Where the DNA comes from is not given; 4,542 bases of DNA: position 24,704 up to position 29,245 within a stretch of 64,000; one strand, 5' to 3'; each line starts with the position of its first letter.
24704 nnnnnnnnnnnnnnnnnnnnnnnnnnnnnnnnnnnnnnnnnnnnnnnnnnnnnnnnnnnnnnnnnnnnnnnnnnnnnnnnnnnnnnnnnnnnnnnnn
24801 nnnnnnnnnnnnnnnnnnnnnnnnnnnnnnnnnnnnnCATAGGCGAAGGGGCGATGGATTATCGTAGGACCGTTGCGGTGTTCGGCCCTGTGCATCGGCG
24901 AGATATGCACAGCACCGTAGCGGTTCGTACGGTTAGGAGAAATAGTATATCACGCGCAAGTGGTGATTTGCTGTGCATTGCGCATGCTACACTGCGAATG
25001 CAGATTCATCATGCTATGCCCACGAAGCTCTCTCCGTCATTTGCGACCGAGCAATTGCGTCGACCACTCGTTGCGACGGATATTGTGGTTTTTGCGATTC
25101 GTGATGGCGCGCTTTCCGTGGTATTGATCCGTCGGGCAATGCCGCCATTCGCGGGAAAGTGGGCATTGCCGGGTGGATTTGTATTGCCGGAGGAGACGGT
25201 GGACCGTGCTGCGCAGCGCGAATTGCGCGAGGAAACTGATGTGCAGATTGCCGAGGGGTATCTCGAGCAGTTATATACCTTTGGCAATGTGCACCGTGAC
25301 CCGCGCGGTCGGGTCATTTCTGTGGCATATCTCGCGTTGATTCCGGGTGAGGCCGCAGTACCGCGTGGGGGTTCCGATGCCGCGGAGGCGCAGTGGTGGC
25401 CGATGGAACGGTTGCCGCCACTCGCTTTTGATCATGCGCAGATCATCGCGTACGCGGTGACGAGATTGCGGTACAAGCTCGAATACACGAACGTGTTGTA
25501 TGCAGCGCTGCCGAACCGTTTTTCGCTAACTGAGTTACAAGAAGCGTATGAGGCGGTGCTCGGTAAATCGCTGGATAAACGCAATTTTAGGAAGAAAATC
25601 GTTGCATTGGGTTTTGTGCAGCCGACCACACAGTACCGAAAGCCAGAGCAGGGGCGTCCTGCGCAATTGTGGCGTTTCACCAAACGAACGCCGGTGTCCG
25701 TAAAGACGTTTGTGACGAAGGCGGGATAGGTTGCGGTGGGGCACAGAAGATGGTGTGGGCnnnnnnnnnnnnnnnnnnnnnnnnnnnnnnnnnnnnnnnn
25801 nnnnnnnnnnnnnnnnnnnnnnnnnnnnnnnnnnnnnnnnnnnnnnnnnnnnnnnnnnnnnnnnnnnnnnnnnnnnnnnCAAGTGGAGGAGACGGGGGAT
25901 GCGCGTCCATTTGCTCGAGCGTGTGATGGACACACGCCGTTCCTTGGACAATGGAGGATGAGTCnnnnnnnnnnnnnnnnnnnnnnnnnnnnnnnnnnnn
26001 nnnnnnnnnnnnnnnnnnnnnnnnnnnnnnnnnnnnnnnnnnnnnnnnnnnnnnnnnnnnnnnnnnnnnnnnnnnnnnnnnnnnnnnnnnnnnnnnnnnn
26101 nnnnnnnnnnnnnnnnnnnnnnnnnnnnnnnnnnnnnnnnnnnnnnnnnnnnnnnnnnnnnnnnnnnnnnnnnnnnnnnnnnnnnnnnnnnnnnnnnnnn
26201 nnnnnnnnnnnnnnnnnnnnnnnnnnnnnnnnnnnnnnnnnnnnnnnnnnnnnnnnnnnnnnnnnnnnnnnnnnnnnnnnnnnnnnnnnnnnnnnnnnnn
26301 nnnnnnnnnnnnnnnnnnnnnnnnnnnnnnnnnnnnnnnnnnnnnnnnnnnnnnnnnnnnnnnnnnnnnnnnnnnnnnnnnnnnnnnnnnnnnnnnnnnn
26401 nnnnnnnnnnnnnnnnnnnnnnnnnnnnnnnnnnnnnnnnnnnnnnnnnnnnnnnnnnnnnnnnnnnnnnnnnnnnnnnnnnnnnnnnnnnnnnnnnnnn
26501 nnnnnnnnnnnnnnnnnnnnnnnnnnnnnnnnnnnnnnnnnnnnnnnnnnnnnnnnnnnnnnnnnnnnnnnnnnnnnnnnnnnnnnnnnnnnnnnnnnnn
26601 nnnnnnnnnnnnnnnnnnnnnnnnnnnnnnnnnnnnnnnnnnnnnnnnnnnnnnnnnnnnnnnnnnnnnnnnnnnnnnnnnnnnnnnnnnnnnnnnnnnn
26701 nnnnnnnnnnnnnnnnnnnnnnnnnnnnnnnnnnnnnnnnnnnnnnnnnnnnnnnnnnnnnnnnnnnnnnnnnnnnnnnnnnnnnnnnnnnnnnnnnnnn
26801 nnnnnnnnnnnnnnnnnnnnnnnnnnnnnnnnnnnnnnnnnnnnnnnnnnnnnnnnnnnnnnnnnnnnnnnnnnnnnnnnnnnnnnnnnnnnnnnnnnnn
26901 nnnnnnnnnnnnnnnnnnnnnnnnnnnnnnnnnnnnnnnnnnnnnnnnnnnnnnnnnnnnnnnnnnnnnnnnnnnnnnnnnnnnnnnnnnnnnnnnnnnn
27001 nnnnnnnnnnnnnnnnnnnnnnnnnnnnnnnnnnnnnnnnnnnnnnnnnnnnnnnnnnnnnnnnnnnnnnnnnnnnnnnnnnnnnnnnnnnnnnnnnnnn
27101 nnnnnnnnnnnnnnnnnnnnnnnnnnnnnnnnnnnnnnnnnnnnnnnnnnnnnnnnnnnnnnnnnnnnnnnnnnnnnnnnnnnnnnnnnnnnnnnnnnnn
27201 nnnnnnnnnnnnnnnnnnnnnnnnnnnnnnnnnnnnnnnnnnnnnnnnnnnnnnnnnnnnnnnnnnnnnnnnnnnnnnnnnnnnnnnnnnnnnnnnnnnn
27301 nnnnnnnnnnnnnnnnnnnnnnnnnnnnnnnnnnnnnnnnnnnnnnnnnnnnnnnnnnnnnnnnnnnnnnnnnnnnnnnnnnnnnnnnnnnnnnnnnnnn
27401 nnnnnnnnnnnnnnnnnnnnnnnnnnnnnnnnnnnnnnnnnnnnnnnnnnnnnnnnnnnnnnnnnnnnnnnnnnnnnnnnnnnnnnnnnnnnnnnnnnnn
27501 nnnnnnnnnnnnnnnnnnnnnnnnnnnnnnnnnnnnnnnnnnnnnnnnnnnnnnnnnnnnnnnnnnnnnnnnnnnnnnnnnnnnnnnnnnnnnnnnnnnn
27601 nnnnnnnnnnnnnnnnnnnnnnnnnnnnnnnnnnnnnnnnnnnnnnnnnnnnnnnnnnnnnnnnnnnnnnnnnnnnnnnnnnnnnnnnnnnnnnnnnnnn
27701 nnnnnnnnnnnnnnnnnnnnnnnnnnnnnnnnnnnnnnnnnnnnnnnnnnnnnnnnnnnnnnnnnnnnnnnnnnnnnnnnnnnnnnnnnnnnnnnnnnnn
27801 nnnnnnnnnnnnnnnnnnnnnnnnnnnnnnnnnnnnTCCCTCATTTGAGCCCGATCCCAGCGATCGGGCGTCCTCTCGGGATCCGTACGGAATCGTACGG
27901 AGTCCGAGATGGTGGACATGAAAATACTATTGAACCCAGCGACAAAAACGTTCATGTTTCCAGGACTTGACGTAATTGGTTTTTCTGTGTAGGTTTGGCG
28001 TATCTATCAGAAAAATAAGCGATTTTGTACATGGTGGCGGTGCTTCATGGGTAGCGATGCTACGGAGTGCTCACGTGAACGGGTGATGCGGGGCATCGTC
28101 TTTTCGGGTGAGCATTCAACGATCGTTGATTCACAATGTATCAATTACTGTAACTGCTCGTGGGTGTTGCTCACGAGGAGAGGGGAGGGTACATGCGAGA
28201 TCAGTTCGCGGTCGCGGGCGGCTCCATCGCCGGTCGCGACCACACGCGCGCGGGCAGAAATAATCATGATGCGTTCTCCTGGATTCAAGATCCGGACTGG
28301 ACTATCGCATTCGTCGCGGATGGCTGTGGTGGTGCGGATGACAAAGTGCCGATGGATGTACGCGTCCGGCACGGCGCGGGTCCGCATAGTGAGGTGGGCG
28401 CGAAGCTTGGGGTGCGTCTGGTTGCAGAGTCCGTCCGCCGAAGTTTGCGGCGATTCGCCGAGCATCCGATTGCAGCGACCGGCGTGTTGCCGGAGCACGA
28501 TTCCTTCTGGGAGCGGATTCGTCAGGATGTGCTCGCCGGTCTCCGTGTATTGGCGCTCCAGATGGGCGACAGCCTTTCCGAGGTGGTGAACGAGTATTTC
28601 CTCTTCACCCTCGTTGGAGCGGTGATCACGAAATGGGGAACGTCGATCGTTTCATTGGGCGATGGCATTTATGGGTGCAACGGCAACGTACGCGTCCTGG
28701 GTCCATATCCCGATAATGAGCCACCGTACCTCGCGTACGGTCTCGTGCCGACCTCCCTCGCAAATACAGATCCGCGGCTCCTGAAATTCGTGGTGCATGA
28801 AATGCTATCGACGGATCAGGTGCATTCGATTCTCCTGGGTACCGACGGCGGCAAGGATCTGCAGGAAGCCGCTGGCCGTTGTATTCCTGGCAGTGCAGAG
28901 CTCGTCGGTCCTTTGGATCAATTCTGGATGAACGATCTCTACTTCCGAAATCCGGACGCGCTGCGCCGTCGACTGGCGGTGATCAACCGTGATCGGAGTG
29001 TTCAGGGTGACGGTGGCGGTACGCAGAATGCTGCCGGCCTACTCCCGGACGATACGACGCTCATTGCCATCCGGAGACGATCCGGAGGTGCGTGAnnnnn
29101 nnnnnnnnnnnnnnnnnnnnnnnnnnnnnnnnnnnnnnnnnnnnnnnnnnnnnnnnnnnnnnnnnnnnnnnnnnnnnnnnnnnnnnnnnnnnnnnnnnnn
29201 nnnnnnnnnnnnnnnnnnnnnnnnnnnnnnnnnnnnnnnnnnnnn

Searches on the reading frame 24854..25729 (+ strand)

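Call 24: search_protein_families(library=pfam, proteins=[window:24854-25729:+], max_evalue=0.001)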
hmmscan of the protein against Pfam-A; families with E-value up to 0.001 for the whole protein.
window:24854-25729:+ (291 aa): 3 families
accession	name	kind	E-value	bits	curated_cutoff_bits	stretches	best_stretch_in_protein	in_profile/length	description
PF21906.2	NrtR_WHD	-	6.3e-22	77.9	27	1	218-275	4-61/61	NrtR DNA-binding winged helix domain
PF00293.34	NUDIX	-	5.3e-21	75.5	21.1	1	78-199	7-132/134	NUDIX domain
PF19368.5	AraR_C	-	2.2e-10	41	23.8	1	211-278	1-69/82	AraR C-terminal winged HTH domain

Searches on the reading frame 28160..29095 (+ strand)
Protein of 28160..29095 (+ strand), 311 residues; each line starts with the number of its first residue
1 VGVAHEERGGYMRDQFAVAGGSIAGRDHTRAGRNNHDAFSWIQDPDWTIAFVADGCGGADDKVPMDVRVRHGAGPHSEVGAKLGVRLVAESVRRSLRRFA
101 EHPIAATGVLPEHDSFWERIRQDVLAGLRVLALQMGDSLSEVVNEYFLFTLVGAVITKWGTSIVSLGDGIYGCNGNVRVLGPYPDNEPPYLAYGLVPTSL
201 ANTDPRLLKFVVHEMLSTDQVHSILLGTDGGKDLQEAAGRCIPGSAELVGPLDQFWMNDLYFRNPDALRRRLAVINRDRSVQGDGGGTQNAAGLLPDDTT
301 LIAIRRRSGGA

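Call 24: search_protein_families(library=pfam, proteins=[window:28160-29095:+], max_evalue=0.001)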
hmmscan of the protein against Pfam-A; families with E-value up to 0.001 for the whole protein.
window:28160-29095:+ (311 aa): 1 family
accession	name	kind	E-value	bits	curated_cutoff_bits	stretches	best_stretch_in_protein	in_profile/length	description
PF13672.11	PP2C_2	-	5e-15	56.1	24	1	25-232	2-175/209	Protein phosphatase 2C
